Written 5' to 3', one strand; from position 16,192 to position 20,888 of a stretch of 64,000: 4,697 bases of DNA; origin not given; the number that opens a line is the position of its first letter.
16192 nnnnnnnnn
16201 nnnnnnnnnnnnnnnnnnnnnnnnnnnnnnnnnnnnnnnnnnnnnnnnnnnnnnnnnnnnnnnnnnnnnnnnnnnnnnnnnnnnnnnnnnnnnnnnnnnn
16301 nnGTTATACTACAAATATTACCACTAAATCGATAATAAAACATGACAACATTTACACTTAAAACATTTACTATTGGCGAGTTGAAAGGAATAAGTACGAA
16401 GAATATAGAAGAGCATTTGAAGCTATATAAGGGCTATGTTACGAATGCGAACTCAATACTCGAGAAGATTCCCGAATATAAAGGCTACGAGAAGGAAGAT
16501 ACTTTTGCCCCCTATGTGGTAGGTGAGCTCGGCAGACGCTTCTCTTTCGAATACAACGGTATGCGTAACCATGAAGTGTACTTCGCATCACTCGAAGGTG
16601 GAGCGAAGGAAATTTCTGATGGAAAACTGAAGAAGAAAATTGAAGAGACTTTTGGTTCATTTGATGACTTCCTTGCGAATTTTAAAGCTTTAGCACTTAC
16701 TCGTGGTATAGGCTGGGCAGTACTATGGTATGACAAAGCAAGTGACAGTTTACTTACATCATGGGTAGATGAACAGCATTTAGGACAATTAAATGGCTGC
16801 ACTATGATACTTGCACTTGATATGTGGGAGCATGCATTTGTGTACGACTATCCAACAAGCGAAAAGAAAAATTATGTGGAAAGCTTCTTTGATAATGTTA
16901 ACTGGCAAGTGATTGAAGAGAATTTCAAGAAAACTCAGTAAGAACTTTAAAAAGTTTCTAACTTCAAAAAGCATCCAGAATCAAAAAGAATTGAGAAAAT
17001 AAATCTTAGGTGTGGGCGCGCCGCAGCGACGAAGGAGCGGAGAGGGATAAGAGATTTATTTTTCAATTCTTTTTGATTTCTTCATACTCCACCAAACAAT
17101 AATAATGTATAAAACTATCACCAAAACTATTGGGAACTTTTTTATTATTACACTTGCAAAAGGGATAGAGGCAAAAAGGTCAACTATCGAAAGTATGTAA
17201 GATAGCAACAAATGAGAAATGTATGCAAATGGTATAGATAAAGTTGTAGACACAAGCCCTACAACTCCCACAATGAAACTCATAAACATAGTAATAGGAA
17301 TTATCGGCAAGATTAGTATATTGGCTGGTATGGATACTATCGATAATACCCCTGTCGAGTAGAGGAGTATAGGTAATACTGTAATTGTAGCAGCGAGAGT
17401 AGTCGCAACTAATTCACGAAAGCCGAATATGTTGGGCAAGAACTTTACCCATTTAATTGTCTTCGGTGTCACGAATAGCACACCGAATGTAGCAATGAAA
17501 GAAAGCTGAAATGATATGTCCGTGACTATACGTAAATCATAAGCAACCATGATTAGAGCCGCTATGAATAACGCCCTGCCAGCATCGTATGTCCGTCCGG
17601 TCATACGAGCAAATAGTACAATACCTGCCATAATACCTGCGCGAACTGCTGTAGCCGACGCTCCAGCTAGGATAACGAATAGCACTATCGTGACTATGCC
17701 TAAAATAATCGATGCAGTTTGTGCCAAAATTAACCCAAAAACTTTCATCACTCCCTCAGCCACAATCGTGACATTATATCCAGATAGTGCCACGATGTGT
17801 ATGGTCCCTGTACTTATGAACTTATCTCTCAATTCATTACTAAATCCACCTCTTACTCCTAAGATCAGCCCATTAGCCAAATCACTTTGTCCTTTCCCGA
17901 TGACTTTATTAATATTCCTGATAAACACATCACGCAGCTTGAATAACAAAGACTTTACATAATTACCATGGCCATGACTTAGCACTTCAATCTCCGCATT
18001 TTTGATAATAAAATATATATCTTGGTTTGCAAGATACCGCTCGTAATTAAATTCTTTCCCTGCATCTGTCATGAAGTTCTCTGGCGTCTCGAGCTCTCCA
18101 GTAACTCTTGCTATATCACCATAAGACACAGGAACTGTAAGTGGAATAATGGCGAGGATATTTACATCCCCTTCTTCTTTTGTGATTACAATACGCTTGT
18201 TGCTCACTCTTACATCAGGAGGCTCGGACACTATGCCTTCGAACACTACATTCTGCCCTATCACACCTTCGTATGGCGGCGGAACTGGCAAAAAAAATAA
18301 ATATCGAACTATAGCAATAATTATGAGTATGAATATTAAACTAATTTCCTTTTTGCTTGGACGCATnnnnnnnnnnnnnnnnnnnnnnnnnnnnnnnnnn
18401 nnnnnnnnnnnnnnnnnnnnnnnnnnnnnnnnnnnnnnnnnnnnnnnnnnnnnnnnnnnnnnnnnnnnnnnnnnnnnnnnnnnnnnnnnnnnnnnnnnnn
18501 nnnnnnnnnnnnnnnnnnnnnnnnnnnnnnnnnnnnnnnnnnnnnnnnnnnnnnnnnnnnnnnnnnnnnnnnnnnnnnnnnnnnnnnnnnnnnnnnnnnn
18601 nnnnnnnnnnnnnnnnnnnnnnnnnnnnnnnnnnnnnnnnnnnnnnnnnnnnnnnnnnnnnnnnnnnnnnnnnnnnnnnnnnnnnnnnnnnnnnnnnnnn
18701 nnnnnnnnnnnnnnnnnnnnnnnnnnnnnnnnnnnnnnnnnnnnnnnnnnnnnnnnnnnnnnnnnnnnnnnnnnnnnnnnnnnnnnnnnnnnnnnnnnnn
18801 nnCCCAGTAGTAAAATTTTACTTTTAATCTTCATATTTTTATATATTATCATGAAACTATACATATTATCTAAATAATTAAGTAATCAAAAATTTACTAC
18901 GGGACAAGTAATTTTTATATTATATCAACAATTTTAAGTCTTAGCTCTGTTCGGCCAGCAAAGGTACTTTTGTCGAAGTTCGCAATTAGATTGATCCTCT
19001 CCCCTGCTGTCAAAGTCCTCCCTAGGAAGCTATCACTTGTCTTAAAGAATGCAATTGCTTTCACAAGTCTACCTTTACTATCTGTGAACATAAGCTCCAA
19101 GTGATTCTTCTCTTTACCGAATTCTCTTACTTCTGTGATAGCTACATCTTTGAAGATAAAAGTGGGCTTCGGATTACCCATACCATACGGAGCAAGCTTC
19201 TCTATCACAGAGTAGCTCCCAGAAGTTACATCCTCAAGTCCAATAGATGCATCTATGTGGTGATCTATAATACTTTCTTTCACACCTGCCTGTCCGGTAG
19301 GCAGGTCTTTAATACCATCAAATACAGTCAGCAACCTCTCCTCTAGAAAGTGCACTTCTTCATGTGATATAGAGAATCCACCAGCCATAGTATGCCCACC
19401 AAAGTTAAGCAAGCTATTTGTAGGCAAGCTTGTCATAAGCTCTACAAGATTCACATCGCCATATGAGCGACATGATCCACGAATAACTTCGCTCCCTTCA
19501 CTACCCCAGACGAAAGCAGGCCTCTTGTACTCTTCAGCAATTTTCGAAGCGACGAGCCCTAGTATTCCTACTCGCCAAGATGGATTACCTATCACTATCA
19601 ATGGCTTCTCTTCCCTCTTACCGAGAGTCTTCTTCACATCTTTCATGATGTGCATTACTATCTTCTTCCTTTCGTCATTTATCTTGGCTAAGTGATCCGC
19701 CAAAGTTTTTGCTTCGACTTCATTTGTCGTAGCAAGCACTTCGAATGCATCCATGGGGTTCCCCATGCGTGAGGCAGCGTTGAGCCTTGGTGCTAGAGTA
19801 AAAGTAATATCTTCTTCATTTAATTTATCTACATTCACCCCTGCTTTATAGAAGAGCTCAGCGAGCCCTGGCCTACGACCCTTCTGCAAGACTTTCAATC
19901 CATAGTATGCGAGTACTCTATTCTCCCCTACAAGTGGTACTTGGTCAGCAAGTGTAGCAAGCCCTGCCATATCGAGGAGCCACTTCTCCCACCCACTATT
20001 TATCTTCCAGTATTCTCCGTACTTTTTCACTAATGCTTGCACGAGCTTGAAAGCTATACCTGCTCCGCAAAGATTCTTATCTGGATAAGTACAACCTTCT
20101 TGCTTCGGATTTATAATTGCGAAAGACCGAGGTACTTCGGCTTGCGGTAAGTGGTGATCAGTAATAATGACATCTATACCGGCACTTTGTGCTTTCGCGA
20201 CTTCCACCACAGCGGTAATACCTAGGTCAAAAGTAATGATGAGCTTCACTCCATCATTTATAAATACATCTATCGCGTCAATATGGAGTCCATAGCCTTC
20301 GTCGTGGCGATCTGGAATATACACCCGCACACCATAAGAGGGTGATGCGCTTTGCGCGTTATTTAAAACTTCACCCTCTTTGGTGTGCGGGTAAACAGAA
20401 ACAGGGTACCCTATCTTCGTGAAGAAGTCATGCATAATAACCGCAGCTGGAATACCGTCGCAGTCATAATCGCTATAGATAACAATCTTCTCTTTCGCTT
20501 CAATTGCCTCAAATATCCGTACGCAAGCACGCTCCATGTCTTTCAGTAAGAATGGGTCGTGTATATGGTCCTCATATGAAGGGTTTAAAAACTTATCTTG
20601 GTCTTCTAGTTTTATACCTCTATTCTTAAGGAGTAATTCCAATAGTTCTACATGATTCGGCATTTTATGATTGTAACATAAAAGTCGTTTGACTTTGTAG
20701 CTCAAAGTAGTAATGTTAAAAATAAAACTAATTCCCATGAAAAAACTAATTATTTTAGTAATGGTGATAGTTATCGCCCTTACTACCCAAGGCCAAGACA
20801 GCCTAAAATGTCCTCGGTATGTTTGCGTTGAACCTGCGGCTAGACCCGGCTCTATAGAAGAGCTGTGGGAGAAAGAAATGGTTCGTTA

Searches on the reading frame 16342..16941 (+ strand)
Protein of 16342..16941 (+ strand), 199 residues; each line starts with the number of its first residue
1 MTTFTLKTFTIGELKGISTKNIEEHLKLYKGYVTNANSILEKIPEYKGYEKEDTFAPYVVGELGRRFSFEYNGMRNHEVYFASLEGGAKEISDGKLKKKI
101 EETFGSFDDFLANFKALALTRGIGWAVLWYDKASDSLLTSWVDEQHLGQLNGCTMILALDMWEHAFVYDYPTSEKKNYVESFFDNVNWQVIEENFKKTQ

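Call 50: search_protein_families(library=pfam, proteins=[window:16342-16941:+], max_evalue=0.001)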
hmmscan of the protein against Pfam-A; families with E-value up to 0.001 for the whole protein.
window:16342-16941:+ (199 aa): 2 families
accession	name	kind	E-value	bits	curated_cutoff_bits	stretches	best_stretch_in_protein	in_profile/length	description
PF02777.23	Sod_Fe_C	-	1.9e-24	86.1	20.9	1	93-194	2-102/102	Iron/manganese superoxide dismutases, C-terminal domain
PF00081.27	Sod_Fe_N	-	6.5e-05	23.8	27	1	18-84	19-81/82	Iron/manganese superoxide dismutases, alpha-hairpin domain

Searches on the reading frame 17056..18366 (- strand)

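Call 50: search_protein_families(library=pfam, proteins=[window:17056-18366:-], max_evalue=0.001)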
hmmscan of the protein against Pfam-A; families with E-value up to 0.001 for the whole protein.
window:17056-18366:- (436 aa): 2 families
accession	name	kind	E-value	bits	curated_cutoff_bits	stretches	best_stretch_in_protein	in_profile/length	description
PF03772.21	Competence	-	1.3e-48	166.2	23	1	167-431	1-268/270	Competence protein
PF13567.11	DUF4131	-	2.2e-11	44.2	31.6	1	10-127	37-163/165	Domain of unknown function (DUF4131)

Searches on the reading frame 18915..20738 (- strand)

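Call 50: search_protein_families(library=pfam, proteins=[window:18915-20738:-], max_evalue=0.001)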
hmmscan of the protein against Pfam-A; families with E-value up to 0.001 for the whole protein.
window:18915-20738:- (607 aa): 3 families
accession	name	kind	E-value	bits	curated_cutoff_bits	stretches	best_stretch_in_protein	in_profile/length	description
PF01368.27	DHH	-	2.6e-23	83.1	28.1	1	84-243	1-109/125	DHH family, N-terminal domain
PF17768.7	RecJ_OB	-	2.7e-22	79.3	27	1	495-605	1-107/107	RecJ OB domain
PF02272.25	DHHA1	-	2.5e-09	38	25.9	1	382-462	6-89/102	DHHA1 domain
